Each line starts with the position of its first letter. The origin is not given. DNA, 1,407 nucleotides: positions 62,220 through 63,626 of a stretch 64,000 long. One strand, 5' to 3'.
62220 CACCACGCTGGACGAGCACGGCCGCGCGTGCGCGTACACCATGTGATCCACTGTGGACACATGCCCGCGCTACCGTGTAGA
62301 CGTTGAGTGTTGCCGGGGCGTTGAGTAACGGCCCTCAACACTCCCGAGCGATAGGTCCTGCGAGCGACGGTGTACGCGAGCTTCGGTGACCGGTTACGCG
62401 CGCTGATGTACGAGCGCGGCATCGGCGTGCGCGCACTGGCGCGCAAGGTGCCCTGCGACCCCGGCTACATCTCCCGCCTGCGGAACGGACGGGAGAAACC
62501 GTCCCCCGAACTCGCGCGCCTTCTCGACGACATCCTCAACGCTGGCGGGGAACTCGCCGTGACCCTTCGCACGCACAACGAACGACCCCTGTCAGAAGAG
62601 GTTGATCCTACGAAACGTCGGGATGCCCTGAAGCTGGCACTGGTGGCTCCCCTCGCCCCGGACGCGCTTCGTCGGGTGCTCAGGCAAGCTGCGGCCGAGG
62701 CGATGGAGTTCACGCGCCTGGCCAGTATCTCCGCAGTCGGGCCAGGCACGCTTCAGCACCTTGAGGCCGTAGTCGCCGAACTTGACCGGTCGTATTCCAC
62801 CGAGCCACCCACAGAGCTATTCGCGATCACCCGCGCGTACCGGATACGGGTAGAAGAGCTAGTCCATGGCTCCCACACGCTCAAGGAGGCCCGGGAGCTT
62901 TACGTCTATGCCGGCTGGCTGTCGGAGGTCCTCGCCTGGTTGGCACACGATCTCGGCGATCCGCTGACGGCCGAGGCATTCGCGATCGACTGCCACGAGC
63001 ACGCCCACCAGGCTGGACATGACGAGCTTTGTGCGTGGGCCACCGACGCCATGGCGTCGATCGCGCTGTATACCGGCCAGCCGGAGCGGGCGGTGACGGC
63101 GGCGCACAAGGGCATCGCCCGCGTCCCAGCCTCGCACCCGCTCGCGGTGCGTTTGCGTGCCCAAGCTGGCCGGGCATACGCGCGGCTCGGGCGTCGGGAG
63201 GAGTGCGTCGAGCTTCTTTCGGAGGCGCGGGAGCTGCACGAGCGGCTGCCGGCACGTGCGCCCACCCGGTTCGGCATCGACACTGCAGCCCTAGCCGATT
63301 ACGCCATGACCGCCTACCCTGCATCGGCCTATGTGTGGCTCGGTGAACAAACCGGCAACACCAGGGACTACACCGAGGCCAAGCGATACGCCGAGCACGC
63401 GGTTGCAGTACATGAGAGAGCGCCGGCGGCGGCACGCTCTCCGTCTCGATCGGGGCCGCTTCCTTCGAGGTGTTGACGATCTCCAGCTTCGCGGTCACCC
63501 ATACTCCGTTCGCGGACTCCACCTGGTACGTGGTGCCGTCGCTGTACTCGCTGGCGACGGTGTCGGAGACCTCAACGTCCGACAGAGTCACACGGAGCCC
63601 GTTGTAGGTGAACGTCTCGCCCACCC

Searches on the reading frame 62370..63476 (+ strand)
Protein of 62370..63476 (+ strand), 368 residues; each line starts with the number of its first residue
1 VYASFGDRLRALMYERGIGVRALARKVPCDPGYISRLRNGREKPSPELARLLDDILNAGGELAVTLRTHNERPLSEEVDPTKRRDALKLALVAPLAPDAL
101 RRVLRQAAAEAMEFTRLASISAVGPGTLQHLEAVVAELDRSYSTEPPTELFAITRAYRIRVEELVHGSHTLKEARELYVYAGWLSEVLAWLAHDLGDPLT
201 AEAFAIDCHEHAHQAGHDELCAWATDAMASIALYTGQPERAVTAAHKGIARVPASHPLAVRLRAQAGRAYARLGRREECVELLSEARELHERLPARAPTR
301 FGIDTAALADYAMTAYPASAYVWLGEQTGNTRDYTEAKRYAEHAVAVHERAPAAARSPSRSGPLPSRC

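Call 4: search_protein_families(library=pfam, proteins=[window:62370-63476:+], max_evalue=1)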
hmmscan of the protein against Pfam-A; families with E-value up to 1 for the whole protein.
window:62370-63476:+ (368 aa): 13 families
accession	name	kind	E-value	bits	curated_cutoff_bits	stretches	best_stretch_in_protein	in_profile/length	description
PF13560.12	HTH_31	-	1.3e-09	38.6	27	1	5-63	2-61/64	Helix-turn-helix domain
PF13424.12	TPR_12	-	5.9e-08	33.2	30.1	2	191-244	12-67/77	Tetratricopeptide repeat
PF13181.12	TPR_8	-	0.00044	20.6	25.7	0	261-286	2-27/34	Tetratricopeptide repeat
PF07719.23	TPR_2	-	0.001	19.4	27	1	266-290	7-31/34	Tetratricopeptide repeat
PF13428.12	TPR_14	-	0.0024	18.8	23.5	2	261-292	2-33/44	Tetratricopeptide repeat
PF01381.28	HTH_3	-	0.0031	17.9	23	1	15-57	7-49/55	Helix-turn-helix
PF07721.20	TPR_4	-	0.008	17.1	27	1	261-283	2-24/26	Tetratricopeptide repeat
PF13443.12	HTH_26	-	0.021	15.5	22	1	8-41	1-34/63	Cro/C1-type HTH DNA-binding domain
PF13374.12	TPR_10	-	0.036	14.6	27.5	1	330-351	14-35/42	Tetratricopeptide repeat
PF12844.13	HTH_19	-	0.036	14.4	30.2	1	6-47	1-42/64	Helix-turn-helix domain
PF18280.6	Ant-IIb_sub-bd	-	0.038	14.6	27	1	72-101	40-69/104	Nucleotidyltransferase, substrate binding domain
PF23753.1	TPR_WDR11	-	0.041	13.3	27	1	163-215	303-354/404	WDR11 TPR domain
PF13936.12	HTH_38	-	0.064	13.4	27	1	11-36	14-39/44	Helix-turn-helix domain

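Call 5: search_protein_families(library=ncbifam, proteins=[window:62370-63476:+], max_evalue=1)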
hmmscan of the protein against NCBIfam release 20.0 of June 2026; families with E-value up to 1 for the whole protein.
window:62370-63476:+ (368 aa): 5 families
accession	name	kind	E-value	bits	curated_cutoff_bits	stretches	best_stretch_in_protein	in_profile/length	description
NF053720.1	NsdA_fam_reg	subfamily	8.6e-31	107.9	75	1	3-357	15-366/432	NsdA family TPR-like regulatory protein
NF050130.1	TransRepNsdA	equivalog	6.9e-07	28.2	830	1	161-349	206-395/480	transcriptional repressor NsdA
NF006800.0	PRK09303.1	equivalog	0.0019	17.2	342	1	184-220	151-187/383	histidine kinase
NF047558.1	TPR_END_plus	domain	0.013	15.5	32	1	267-293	6-32/56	TPR end-of-group domain-containing protein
TIGR02795.1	tol_pal_ybgF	equivalog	0.36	11.4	90.1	1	309-355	30-76/119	tol-pal system protein YbgF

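Call 6: search_protein_families(library=padloc, proteins=[window:62370-63476:+], max_evalue=1)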
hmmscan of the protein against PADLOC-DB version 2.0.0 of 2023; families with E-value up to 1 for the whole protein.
window:62370-63476:+ (368 aa): 3 families
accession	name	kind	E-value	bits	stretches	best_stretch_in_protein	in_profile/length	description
PDLC04142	capH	-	5.4e-05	22.2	1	1-74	3-73/103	capH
PDLC03948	RmrA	-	0.0013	15.7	1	6-57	10-61/397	-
PDLC03943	RmrA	-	0.044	10.8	1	15-90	13-85/370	-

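Call 7: search_protein_families(library=phrogs, proteins=[window:62370-63476:+], max_evalue=1)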
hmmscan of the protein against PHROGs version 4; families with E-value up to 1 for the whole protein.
window:62370-63476:+ (368 aa): 15 families
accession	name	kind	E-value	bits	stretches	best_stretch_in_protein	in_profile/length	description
phrog_3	-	transcription regulation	5e-10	40.7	1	3-240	87-288/430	transcriptional repressor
phrog_10886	-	transcription regulation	5.7e-08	33.2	1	114-295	149-332/457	transcriptional regulator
phrog_8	-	transcription regulation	6.4e-06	26.8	1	4-80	76-150/346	transcriptional regulator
phrog_2439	-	transcription regulation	6.6e-05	22.9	1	6-58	9-61/367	transcriptional regulator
phrog_2328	-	transcription regulation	0.00049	20.9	1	4-47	15-58/128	transcriptional repressor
phrog_4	-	transcription regulation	0.005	16.9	1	4-57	136-185/400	transcriptional repressor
phrog_296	-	integration and excision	0.0082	15.8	1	8-109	231-316/626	DNA transposition protein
phrog_3642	-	DNA, RNA and nucleotide metabolism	0.012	16.5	1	10-48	13-52/79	HTH DNA binding protein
phrog_29395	-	unknown function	0.03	14.3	0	106-217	72-178/531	-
phrog_638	-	transcription regulation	0.18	12.7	0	20-77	20-76/145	transcriptional regulator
phrog_1381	-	moron, auxiliary metabolic gene and host takeover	0.18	12.1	1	3-84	11-93/264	plasmid antitoxin with HTH domain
phrog_925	-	DNA, RNA and nucleotide metabolism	0.25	12.1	1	5-43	5-43/67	HTH DNA binding protein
phrog_2967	-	transcription regulation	0.33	11.5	1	3-57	9-63/225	transcriptional regulator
phrog_4779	-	transcription regulation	0.35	12.4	0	7-56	5-53/98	transcriptional regulator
phrog_5414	-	DNA, RNA and nucleotide metabolism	0.42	11.4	1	22-56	25-59/97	HTH DNA binding protein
